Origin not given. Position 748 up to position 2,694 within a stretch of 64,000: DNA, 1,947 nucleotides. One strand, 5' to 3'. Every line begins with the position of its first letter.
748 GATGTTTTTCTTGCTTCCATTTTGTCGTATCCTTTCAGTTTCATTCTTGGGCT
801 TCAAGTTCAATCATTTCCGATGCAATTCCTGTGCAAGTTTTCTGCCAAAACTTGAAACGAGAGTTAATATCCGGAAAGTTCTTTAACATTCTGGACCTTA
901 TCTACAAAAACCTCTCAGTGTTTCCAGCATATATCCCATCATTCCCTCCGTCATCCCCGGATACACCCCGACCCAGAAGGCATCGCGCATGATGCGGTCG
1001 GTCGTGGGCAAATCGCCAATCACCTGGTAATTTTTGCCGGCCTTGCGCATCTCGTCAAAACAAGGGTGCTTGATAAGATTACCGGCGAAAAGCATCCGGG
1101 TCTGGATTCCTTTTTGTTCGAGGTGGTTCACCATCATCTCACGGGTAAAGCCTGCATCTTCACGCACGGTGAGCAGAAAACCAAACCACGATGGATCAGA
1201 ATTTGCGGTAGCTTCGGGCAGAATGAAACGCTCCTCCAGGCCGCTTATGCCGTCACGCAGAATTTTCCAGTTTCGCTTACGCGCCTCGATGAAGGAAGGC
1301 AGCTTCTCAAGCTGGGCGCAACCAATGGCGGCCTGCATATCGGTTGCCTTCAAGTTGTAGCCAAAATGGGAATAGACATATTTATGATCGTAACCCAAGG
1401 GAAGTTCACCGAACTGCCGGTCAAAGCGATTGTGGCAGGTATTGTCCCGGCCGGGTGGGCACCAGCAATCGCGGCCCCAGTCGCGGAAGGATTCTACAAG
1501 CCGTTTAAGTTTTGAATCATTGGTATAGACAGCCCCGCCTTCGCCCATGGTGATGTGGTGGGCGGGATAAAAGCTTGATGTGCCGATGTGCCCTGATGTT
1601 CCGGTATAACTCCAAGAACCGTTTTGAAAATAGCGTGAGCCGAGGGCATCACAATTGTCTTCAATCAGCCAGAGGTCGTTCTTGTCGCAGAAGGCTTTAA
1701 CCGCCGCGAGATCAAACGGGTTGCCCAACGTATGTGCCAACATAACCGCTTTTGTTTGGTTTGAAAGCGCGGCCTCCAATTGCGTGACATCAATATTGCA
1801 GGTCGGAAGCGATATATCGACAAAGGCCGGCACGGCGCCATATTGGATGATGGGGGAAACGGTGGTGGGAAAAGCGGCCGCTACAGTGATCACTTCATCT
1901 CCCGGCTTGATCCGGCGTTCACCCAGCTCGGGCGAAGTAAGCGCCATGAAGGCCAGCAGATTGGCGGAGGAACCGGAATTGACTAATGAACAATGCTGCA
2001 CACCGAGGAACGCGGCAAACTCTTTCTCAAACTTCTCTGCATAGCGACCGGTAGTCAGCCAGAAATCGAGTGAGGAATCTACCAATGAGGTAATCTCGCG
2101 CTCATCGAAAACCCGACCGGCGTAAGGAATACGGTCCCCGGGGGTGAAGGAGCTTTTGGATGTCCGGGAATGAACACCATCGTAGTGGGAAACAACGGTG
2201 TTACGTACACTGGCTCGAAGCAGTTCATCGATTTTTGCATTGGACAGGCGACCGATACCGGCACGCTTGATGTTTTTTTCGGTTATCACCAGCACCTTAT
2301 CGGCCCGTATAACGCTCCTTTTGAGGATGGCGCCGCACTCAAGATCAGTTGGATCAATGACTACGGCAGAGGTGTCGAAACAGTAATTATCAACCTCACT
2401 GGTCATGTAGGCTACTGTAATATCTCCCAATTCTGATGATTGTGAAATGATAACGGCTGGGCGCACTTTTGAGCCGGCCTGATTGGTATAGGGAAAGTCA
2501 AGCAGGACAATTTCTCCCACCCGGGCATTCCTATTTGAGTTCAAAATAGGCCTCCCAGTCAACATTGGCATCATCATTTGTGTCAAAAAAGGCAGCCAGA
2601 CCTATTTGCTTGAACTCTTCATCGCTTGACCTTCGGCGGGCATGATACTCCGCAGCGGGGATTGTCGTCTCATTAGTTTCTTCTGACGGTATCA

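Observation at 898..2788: PemK/MazF-like toxin domain fused in frame to the PLP enzyme RfbH, with its own antitoxin-like gene wedged between rfbG and rfbH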

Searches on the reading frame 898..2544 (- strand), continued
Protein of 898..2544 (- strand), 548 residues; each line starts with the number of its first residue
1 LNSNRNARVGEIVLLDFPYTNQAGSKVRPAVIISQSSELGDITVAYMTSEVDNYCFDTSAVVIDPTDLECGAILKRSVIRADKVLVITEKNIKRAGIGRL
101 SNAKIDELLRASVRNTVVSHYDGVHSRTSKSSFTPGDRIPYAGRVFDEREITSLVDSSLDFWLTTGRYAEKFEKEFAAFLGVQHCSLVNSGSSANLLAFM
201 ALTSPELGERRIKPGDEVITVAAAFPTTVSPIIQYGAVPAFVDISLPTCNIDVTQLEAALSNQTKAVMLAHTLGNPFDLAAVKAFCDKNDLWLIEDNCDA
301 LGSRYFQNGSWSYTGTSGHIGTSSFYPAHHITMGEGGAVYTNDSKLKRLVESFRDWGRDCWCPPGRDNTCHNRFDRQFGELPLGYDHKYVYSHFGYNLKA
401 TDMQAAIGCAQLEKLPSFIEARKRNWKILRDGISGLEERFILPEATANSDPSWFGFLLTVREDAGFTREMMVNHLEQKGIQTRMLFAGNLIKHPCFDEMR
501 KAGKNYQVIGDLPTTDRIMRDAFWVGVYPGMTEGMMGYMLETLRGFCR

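Call 85: search_solved_structures(query=window:898-2250:-, max_evalue=1e-50, show_alignments=1)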
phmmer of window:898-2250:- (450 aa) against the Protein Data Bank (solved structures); distinct sequences matched with E-value up to 1e-50: 6.
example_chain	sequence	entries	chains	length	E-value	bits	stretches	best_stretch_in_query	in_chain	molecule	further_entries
3bcx_A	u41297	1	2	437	1e-157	528.5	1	33-445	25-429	CDP-6-deoxy-L-threo-D-glycero-4-hexulose-3-dehydrase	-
3bb8_A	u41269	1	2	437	1.8e-156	524.4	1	33-445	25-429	CDP-4-keto-6-deoxy-D-glucose-3-dehydrase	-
2gms_A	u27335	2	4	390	2.8e-56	194.1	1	42-396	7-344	Putative pyridoxamine 5-phosphate-dependent dehydrase, Wbdk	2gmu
3b8x_A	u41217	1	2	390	2.1e-55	191.2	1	42-396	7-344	Pyridoxamine 5-phosphate-dependent dehydrase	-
2r0t_A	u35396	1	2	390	2.9e-55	190.8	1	42-396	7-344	Pyridoxamine 5-phosphate-dependent dehydrase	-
3gr9_A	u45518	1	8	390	5.2e-55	189.9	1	42-396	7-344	ColD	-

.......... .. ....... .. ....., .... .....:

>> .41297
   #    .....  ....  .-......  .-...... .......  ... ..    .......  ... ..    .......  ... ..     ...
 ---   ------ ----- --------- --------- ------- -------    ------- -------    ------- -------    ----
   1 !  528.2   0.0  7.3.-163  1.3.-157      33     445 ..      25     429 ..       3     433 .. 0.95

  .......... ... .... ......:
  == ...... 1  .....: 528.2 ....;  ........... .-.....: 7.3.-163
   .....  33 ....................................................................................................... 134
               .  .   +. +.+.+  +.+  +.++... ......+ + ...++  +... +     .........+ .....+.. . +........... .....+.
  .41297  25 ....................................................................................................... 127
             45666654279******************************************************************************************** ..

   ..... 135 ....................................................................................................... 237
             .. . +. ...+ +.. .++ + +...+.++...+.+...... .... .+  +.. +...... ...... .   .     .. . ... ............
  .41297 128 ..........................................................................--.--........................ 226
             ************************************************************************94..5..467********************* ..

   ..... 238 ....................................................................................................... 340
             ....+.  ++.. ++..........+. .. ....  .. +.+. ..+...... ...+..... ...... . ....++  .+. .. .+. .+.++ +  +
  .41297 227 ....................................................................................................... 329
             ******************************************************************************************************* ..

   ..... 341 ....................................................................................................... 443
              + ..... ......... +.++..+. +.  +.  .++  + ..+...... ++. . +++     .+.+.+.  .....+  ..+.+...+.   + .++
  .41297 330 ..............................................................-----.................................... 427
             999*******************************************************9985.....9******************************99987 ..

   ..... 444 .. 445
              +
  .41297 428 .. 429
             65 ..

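Call 98: list_cluster_members(proteins=[P0033, P0023, P0028, P0161])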
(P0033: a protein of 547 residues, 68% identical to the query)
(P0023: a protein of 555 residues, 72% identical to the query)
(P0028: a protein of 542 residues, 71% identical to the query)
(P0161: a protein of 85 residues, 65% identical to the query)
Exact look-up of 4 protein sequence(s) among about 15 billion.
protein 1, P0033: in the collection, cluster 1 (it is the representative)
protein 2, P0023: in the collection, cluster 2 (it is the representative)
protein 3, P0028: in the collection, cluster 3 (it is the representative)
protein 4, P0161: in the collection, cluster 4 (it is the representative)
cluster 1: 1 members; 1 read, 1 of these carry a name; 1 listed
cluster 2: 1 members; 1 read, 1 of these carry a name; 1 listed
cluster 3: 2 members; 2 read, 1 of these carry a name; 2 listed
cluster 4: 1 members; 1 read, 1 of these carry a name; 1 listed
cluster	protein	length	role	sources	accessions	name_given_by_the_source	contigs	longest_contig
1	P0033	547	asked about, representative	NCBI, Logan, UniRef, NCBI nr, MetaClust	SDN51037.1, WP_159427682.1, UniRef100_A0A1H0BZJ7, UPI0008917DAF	CDP-6-deoxy-D-xylo-4-hexulose-3-dehydrase [Desulfonauticus submarinus] | CDP-6-deoxy-D-xylo-4-hexulose-3-dehydrase n=1 Tax=Desulfonauticus submarinus TaxID=206665 ... | lipopolysaccharide biosynthesis protein RfbH [Desulfonauticus submarinus]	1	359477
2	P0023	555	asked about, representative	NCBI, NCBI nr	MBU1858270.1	MAG: lipopolysaccharide biosynthesis protein RfbH [Verrucomicrobia bacterium] | lipopolysaccharide biosynthesis protein RfbH [Verrucomicrobiota bacterium]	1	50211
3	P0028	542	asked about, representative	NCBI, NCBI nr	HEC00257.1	MAG TPA: lipopolysaccharide biosynthesis protein RfbH [Sphingomonadales bacterium] | lipopolysaccharide biosynthesis protein RfbH [Sphingomonadales bacterium]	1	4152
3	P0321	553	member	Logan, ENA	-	-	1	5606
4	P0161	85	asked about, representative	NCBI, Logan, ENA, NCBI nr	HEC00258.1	MAG TPA: hypothetical protein ENI91_01065 [Sphingomonadales bacterium] | hypothetical protein [Sphingomonadales bacterium]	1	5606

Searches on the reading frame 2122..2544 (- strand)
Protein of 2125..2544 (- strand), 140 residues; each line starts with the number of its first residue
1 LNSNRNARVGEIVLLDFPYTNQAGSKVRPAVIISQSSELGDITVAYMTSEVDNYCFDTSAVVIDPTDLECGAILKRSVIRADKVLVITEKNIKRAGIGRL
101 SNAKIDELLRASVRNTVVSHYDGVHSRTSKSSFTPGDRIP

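Call 3: search_protein_families(library=pfam, proteins=[window:2155-2520:-], max_evalue=0.1)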
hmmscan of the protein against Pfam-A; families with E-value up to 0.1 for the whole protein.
window:2155-2520:- (122 aa): 1 family
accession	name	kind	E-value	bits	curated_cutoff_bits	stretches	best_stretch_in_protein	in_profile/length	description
PF02452.23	PemK_toxin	-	4.6e-11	43.3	23.1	1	2-103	3-104/109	PemK-like, MazF-like toxin of type II toxin-antitoxin system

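Call 4: search_protein_families(library=ncbifam, proteins=[window:2155-2520:-], max_evalue=0.1)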
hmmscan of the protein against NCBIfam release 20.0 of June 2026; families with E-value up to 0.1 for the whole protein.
window:2155-2520:- (122 aa): 1 family
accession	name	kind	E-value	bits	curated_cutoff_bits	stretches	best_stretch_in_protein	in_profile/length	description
NF052502.1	man1P_GTase_Rv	exception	0.018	13.9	440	1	19-104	249-333/352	mannose-1-phosphate guanylyltransferase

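Call 6: find_homologous_proteins(query=window:2122-2520:-)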
Query window:2122-2520:- (133 aa): 6 proteins with E <= 0.001 among 18 candidates.
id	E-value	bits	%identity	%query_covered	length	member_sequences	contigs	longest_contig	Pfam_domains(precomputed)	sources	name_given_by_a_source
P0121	7.5e-53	196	86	84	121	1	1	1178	PF02452.24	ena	-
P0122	4.1e-23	100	44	95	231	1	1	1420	PF02452.24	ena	-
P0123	9.3e-23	99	41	98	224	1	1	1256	PF02452.24,PF01041.24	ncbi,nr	ncbi:MAG: DegT/DnrJ/EryC1/StrS family aminotransferase, partial [Ghiorsea sp.]|nr:DegT/DnrJ/EryC1/St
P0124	2.0e-14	72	55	54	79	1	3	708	PF02452.24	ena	-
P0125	4.6e-12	64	51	55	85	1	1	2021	PF02452.24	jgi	-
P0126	7.6e-11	60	56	44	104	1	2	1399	-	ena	-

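Call 33: search_solved_structures(query=A3, max_evalue=1, show_alignments=4)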
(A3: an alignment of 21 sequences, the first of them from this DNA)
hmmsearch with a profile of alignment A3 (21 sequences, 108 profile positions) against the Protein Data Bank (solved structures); distinct sequences matched with E-value up to 1: 14.
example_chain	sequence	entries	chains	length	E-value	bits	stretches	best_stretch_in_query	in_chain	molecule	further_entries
4of1_A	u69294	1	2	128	5e-06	29.7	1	2-102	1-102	mRNA interferase MazF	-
2mf2_A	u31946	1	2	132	1.2e-05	28.5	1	3-102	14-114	mRNA interferase MazF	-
4mzm_A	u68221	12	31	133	1.3e-05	28.4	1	3-102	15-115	mRNA interferase MazF | MazF mRNA interferase | Endoribonuclease MazF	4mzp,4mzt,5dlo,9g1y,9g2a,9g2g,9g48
4me7_A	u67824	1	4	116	0.00098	22.3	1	4-102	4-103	mRNA interferase EndoA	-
4mdx_A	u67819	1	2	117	0.00099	22.3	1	4-102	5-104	mRNA interferase EndoA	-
1ne8_A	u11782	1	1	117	0.0012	22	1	6-102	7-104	conserved hypothetical protein YDCE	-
5hk0_A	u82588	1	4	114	0.0016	21.7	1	4-105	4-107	Endoribonuclease MazF6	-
8zws_A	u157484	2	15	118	0.0018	21.5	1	4-105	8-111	Endoribonuclease MazF6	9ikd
5hk3_A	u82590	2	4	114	0.0034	20.6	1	4-105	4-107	Endoribonuclease MazF6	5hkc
7bxy_A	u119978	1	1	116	0.014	18.6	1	4-98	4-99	mRNA interferase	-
4hke_A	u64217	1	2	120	0.017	18.4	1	4-98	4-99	Addiction module toxin component PemK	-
5ej0_A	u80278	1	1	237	0.34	14.2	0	15-81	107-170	Envelope protein H3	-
5uct_A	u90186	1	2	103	0.42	13.9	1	21-83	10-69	Endoribonuclease MazF3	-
5cca_A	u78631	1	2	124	0.67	13.2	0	21-82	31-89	Endoribonuclease MazF3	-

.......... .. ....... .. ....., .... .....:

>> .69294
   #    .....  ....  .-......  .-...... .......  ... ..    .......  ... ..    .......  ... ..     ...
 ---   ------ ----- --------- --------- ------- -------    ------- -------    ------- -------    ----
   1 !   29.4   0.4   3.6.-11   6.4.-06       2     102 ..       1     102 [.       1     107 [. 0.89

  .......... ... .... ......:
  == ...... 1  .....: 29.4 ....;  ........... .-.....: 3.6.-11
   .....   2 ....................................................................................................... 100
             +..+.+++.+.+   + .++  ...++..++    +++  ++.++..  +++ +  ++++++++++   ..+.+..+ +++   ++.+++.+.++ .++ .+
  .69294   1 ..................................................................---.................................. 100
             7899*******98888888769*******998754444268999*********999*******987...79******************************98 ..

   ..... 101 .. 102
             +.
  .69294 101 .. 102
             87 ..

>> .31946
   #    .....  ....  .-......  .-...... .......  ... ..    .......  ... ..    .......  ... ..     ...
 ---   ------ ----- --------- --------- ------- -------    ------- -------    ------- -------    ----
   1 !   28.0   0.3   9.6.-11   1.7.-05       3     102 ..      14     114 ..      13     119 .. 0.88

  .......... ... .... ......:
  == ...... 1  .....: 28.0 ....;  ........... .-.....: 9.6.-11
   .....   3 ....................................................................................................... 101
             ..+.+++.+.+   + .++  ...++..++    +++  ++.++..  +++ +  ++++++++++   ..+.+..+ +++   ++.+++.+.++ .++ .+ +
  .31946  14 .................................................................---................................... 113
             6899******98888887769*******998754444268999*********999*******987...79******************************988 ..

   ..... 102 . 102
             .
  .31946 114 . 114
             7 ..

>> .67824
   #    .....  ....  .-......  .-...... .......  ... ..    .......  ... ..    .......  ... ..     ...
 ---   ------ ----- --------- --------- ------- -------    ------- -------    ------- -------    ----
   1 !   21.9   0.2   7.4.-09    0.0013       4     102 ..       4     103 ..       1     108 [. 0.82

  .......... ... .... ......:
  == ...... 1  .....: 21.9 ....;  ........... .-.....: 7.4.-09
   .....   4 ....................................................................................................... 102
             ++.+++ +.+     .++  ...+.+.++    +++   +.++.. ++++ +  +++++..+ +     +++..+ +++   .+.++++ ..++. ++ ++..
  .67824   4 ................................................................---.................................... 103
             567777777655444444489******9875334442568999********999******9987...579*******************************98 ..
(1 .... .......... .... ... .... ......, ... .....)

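Call 49: search_protein_families(library=padloc, proteins=[window:2200-2544:-], max_evalue=0.1)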
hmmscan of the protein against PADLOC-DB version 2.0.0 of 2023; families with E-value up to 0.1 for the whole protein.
window:2200-2544:- (115 aa): 0 families

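Call 88: search_dna_similar(query=window:2125-2544:-, collection=plasmids, mode=protein, max_evalue=0.001, max_rows=15)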
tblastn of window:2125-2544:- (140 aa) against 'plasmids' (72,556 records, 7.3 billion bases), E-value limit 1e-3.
Records with a match: 2; places in all: 2; records where one place covers at least 80% of the query: 0.
Best place of each record, by identity: <60% 2.
By first word of the organism name: Methanohalobium 1; Methylibium 1.
By predicted mobility (MOB-suite, as given by PLSDB): non-mobilizable 1; conjugative 1.
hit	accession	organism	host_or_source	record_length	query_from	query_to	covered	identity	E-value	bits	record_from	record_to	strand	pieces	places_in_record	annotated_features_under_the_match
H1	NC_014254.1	Methanohalobium evestigatum Z-7303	-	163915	10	113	74%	30.2%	3e-6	52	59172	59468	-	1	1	type II toxin-antitoxin system PemK/MazF family toxin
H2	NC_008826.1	Methylibium petroleiphilum PM1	-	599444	10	119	79%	27.7%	4e-5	49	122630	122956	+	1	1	type II toxin-antitoxin system PemK/MazF family toxin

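Call 89: search_dna_similar(query=window:2125-2544:-, collection=phages, mode=protein, max_evalue=0.001, max_rows=10)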
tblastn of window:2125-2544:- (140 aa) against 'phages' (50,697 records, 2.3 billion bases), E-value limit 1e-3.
No match.

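Call 90: get_annotated_region(hit=H1, flank=800)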
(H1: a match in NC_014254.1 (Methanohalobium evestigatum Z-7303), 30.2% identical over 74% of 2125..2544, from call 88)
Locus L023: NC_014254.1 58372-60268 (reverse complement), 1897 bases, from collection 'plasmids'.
description: Methanohalobium evestigatum Z-7303 plasmid pMETEV01, complete sequence
organism: Methanohalobium evestigatum Z-7303 (NCBI taxid 644295)
taxonomy: Archaea; Euryarchaeota; Methanomicrobia; Methanosarcinales; Methanosarcinaceae; Methanohalobium; Methanohalobium evestigatum; Methanohalobium evestigatum Z-7303
host: -; source: -; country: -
typing (MOB-suite, as given by PLSDB): non-mobilizable
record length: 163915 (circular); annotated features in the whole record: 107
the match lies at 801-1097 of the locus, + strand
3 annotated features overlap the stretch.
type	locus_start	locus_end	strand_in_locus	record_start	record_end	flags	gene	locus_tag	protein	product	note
CDS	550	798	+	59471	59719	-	-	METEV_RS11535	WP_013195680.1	AbrB/MazE/SpoVT family DNA-binding domain-containing protein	-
CDS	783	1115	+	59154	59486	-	-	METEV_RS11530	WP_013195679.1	type II toxin-antitoxin system PemK/MazF family toxin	-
CDS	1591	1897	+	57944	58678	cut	-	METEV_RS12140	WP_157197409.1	restriction endonuclease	-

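Call 91: get_annotated_region(hit=H2, flank=800)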
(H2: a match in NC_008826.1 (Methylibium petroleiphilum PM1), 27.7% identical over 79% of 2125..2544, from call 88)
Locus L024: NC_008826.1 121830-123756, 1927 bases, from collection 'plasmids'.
description: Methylibium petroleiphilum PM1 plasmid RPME01, complete sequence
organism: Methylibium petroleiphilum PM1 (NCBI taxid 420662)
taxonomy: Bacteria; Pseudomonadota; Betaproteobacteria; Burkholderiales; Sphaerotilaceae; Methylibium; Methylibium petroleiphilum; Methylibium petroleiphilum PM1
host: -; source: -; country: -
typing (MOB-suite, as given by PLSDB): conjugative; relaxase MOBP; mating-pair formation MPF_F
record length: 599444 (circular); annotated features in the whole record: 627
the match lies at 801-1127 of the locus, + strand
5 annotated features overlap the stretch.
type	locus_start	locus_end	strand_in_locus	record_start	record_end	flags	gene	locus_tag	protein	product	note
CDS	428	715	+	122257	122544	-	-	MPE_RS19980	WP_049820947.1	hypothetical protein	-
CDS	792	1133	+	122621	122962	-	-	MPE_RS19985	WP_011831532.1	type II toxin-antitoxin system PemK/MazF family toxin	-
CDS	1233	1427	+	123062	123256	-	-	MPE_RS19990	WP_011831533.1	hypothetical protein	-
CDS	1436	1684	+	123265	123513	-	-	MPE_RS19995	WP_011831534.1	hypothetical protein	-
CDS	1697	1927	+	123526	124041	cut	-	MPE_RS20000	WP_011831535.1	hypothetical protein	-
